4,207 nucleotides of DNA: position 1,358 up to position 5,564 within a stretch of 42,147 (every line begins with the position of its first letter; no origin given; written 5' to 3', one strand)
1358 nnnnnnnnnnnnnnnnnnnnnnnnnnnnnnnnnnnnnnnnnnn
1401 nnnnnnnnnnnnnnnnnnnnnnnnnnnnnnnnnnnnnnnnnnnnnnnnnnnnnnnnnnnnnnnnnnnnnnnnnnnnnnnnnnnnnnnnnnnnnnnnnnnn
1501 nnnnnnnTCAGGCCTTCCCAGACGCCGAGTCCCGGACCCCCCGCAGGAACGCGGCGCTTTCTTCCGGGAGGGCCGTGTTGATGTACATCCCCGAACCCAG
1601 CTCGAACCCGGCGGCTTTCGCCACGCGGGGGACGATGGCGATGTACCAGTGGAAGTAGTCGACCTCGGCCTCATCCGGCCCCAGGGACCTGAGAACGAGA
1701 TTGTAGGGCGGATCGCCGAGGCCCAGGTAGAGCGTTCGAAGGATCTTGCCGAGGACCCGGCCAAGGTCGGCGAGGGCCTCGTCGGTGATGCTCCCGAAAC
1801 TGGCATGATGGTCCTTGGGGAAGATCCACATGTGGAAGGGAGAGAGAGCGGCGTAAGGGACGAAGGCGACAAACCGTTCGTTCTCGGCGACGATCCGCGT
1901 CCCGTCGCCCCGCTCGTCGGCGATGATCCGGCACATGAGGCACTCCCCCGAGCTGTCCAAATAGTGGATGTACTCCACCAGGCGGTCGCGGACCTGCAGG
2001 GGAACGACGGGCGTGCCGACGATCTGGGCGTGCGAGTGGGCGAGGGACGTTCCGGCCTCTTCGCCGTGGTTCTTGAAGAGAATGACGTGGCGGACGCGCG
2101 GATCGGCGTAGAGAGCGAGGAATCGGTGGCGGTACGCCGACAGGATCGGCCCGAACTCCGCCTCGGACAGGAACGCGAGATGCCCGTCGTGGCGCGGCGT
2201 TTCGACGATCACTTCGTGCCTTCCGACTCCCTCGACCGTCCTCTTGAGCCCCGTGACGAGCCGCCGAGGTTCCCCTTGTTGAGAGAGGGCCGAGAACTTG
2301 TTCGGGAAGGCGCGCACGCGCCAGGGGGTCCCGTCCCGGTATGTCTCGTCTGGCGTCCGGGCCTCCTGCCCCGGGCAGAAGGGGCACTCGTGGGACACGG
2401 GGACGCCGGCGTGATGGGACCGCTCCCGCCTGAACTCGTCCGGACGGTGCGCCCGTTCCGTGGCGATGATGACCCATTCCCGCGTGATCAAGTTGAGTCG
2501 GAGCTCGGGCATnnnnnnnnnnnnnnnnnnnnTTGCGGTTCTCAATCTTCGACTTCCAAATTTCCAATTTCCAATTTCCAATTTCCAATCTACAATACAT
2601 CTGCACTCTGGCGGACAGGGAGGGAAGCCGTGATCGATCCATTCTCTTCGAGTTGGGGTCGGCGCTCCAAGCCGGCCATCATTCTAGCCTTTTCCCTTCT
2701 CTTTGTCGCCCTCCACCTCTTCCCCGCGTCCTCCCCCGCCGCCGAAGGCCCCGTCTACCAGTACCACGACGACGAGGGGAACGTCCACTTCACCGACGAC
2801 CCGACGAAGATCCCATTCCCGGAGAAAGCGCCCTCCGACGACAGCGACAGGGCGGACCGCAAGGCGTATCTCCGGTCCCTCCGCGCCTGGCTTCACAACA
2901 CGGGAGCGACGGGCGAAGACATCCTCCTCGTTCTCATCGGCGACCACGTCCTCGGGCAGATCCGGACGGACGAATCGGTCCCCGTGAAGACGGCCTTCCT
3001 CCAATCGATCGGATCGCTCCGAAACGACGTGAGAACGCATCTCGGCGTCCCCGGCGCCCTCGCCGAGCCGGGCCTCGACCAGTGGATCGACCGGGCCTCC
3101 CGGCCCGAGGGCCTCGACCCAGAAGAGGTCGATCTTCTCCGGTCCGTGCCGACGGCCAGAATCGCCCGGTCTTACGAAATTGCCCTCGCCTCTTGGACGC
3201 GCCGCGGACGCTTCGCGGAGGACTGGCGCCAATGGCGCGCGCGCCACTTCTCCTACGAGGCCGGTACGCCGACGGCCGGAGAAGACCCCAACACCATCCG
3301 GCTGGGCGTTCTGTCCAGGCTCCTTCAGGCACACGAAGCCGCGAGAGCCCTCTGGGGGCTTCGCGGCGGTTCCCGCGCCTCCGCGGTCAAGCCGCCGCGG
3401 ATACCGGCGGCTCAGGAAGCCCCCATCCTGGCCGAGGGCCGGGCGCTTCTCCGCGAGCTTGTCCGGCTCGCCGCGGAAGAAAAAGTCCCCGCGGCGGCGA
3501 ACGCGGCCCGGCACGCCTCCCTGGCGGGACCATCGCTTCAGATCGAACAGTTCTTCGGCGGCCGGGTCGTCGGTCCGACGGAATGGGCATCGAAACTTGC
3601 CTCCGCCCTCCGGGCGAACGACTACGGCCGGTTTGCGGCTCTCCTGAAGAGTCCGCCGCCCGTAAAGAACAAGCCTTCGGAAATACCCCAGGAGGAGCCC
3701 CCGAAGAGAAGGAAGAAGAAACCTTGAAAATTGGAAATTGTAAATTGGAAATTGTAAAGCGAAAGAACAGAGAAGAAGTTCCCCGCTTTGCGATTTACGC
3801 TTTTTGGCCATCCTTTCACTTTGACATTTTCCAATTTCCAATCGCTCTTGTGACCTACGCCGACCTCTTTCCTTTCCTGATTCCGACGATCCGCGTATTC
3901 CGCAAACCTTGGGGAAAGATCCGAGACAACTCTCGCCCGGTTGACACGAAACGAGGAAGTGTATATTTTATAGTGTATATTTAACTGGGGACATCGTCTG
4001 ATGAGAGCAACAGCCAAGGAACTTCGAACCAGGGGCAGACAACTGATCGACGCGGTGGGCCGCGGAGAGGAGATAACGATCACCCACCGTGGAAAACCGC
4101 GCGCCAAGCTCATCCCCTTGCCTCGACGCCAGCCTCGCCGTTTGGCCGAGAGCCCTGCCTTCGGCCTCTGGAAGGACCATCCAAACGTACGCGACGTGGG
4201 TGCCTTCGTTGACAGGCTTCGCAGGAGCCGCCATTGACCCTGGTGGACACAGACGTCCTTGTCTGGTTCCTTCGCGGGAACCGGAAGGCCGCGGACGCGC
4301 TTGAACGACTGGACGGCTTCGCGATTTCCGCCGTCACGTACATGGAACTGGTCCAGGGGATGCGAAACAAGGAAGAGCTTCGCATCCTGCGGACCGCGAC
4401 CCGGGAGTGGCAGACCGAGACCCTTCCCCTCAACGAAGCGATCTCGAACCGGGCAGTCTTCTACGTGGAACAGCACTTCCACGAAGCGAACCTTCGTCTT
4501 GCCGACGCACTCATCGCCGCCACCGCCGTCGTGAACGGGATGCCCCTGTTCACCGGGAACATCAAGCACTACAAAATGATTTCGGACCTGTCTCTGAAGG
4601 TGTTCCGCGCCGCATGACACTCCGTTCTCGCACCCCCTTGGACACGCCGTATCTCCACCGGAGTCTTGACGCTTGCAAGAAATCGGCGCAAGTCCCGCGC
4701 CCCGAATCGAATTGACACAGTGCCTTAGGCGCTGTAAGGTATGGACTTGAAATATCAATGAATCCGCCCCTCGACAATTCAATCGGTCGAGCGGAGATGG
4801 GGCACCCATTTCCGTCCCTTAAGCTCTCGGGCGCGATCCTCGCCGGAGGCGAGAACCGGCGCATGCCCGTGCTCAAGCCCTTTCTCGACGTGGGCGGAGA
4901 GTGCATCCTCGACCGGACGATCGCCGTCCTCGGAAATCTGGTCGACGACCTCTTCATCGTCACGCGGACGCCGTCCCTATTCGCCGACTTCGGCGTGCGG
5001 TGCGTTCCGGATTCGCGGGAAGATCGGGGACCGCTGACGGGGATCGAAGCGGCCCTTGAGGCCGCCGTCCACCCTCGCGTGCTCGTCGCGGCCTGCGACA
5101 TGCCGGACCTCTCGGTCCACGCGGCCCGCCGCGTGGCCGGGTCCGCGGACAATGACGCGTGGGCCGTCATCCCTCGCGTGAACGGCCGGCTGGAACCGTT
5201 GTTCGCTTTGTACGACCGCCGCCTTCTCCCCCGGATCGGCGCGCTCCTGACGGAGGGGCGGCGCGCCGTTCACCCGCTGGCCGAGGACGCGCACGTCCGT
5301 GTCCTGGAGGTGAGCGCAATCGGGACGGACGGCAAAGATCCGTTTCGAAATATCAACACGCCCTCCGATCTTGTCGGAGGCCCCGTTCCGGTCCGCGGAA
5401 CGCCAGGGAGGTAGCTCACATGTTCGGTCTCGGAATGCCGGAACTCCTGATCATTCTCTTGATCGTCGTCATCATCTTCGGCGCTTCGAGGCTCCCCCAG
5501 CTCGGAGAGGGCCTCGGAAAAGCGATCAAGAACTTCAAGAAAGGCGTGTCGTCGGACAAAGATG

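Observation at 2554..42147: Family of strictly periodic 7-nt and 8-nt tandem arrays in most intergenic spacers, usually starting at the stop codon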

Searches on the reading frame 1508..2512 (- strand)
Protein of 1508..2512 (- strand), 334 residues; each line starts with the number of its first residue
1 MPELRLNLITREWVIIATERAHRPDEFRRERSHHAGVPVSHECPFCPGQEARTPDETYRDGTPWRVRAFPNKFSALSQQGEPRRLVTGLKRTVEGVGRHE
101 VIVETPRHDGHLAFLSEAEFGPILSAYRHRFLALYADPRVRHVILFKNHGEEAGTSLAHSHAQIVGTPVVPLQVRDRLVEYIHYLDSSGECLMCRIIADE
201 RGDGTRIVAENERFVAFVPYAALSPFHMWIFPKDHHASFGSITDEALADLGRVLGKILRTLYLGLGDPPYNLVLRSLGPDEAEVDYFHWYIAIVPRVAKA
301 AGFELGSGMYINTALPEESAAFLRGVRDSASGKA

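Call 14: search_protein_families(library=pfam, proteins=[window:1508-2512:-])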
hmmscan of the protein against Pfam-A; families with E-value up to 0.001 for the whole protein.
window:1508-2512:- (334 aa): 5 families
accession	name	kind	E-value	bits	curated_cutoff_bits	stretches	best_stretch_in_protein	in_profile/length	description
PF01087.27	GalP_UDP_transf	-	4.9e-16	60.1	22.1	1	3-171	13-184/184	Galactose-1-phosphate uridyl transferase, N-terminal domain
PF16285.10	DUF4931_N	-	1.6e-08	35.1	24.1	1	99-167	53-121/124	Domain of unknown function (DUF4931) N-terminal domain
PF16268.10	DUF4921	-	2.2e-08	33.9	28.5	1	135-318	215-388/425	Domain of unknown function (DUF4921)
PF02744.22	GalP_UDP_tr_C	-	3.6e-07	30.5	29.2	1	180-259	4-83/165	Galactose-1-phosphate uridyl transferase, C-terminal domain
PF01230.28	HIT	-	5.3e-06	27.4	21.5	1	205-274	6-75/98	HIT domain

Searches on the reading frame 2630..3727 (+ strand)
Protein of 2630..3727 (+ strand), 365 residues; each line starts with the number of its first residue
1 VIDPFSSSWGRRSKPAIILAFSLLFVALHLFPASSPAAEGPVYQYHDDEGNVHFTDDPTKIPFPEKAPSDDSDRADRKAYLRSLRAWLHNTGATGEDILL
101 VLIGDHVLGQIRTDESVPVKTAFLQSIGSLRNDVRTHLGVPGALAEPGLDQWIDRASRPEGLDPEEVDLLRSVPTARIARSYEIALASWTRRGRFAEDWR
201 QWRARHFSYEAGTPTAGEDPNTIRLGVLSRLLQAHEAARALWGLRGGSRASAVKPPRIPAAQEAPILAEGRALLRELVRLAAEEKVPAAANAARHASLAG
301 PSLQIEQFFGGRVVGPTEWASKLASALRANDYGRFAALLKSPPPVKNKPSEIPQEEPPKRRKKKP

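Call 77: search_protein_families(library=pfam, proteins=[window:2630-3727:+], max_evalue=0.01)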
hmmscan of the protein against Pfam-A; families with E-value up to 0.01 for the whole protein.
window:2630-3727:+ (365 aa): 1 family
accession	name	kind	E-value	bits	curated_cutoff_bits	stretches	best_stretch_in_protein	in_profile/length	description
PF13511.11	DUF4124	-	6.3e-06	26.8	22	1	31-64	3-31/56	Domain of unknown function (DUF4124)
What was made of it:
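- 3724..3758 (+): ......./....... heptads, 5 copies, starting at the TGA stop (3725-3727) of the DUF4124 gene. This is the 5' arm of a hairpin. Pfam DUF4124 hit (call 77).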

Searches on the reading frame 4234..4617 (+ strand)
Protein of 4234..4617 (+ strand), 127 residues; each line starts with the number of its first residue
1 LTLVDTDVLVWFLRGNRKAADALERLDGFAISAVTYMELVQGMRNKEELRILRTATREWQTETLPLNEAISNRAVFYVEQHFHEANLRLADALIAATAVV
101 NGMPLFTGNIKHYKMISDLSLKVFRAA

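Call 14: search_protein_families(library=pfam, proteins=[window:4234-4617:+])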
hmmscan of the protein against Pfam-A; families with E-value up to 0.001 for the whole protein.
window:4234-4617:+ (127 aa): 1 family
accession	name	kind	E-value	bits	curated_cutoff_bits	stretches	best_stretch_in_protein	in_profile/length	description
PF01850.27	PIN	-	7.4e-14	52.8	23.6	1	3-113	2-115/120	PIN domain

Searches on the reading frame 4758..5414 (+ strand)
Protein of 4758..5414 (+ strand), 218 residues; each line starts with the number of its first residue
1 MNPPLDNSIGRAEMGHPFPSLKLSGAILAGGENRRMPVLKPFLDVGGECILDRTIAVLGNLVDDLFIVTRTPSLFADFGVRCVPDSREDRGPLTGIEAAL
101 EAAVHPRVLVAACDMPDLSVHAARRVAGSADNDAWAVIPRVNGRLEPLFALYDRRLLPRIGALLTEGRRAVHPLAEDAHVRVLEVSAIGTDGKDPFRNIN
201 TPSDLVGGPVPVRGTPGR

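Call 14: search_protein_families(library=pfam, proteins=[window:4758-5414:+])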
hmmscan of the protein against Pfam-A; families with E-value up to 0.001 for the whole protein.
window:4758-5414:+ (218 aa): 1 family
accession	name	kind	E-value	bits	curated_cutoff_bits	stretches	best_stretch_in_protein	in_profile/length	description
PF12804.13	NTP_transf_3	-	3.9e-33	115.3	27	1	25-170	1-152/160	MobA-like NTP transferase domain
